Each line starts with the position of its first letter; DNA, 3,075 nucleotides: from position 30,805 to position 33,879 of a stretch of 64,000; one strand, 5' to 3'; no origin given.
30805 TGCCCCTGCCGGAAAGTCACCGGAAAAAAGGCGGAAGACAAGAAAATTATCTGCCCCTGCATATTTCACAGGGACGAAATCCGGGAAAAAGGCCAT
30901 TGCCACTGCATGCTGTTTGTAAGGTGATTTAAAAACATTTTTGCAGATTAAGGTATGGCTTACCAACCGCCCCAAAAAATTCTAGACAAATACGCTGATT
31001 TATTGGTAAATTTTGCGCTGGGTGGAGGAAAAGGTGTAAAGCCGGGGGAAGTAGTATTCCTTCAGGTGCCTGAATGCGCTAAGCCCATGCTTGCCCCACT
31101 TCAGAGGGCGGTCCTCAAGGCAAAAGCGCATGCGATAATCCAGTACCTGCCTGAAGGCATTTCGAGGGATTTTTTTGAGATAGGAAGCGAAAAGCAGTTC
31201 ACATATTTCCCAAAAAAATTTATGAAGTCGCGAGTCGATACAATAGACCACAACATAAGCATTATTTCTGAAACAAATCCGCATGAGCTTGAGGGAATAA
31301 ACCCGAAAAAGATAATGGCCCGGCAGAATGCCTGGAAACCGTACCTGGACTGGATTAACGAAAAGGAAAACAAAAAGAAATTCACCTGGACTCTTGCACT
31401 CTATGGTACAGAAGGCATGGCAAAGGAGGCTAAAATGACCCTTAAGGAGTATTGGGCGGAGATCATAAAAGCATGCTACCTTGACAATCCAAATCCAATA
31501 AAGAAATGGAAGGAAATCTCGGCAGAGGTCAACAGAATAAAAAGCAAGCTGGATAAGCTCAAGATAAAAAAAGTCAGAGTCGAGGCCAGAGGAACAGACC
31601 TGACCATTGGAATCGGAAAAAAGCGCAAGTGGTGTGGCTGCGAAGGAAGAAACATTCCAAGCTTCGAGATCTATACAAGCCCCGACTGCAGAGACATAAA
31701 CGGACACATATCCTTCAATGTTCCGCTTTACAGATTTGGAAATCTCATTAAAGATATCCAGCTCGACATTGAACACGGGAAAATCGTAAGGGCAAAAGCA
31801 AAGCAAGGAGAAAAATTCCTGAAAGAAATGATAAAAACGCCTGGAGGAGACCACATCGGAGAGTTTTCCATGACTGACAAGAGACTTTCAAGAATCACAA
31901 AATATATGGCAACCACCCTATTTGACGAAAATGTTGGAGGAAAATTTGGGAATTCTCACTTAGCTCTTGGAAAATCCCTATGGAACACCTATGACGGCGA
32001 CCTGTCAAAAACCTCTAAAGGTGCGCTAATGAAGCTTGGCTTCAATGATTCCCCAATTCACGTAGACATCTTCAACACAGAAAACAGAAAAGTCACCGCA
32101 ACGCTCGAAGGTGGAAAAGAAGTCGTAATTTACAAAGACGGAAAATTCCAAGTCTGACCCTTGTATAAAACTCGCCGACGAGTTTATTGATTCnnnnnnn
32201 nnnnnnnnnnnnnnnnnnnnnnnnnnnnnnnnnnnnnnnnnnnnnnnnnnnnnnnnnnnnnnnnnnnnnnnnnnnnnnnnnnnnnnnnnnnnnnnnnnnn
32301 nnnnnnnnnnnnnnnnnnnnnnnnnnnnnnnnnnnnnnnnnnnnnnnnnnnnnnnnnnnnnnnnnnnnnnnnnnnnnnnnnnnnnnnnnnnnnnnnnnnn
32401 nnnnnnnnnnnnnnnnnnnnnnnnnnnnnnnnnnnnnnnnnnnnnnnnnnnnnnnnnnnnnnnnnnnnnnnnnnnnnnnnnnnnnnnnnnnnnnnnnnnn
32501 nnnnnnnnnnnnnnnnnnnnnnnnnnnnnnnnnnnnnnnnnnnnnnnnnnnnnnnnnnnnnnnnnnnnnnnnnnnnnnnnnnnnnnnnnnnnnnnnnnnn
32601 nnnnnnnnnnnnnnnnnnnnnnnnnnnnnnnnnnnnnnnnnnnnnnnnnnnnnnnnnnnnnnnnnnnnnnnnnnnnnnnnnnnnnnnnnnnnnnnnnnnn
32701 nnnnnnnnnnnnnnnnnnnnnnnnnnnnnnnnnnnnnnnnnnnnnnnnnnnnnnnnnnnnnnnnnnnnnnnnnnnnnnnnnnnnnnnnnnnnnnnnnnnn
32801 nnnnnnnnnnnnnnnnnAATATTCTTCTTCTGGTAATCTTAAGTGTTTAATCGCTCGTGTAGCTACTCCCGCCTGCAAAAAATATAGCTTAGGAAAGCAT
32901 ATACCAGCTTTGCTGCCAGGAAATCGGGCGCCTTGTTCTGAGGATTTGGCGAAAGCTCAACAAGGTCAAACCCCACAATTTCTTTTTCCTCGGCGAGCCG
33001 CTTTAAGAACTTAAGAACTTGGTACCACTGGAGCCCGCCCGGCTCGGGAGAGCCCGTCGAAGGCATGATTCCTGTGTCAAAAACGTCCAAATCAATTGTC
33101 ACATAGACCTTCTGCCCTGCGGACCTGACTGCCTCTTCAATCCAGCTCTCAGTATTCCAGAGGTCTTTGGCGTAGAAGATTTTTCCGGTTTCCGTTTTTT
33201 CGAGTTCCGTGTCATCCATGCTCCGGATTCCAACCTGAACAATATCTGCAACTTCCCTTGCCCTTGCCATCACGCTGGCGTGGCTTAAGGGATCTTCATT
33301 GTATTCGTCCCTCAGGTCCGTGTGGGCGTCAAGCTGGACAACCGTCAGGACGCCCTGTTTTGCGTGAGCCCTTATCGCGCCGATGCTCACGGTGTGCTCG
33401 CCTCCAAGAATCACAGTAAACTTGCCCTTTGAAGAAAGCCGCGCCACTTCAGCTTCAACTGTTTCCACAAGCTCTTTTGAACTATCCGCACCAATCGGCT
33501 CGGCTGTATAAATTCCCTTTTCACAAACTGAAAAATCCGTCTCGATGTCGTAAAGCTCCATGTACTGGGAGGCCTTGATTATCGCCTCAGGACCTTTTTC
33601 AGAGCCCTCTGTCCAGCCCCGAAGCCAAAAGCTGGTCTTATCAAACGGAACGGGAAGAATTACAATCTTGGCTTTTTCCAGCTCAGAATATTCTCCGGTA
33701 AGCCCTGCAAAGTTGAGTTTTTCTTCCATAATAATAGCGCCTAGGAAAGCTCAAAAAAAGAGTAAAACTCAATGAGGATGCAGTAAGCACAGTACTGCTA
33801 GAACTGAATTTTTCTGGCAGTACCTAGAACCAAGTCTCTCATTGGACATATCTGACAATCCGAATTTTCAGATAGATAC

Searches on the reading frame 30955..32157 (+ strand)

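Call 76: search_protein_families(library=pfam, proteins=[window:30955-32157:+], max_evalue=0.00001)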
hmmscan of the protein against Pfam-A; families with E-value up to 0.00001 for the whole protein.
window:30955-32157:+ (400 aa): 1 family
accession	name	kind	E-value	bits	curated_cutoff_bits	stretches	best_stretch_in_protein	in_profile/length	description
PF02073.20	Peptidase_M29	-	1.8e-98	330.5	27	1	8-398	3-406/406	Thermophilic metalloprotease (M29)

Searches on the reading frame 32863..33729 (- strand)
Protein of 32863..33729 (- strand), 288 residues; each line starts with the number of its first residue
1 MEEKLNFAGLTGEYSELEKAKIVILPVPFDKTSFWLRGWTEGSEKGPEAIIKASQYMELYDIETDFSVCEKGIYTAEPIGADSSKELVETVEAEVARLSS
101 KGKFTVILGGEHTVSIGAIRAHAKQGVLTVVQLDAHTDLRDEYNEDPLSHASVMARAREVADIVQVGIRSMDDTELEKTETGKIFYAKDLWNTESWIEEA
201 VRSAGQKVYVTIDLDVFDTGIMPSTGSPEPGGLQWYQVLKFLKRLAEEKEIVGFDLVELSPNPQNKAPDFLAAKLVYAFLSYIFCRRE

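Call 76: search_protein_families(library=pfam, proteins=[window:32863-33729:-], max_evalue=0.00001)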
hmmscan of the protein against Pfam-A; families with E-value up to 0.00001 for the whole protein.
window:32863-33729:- (288 aa): 1 family
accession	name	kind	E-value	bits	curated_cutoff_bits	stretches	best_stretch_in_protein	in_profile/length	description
PF00491.26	Arginase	-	1.2e-62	212.4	22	1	21-279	2-277/280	Arginase family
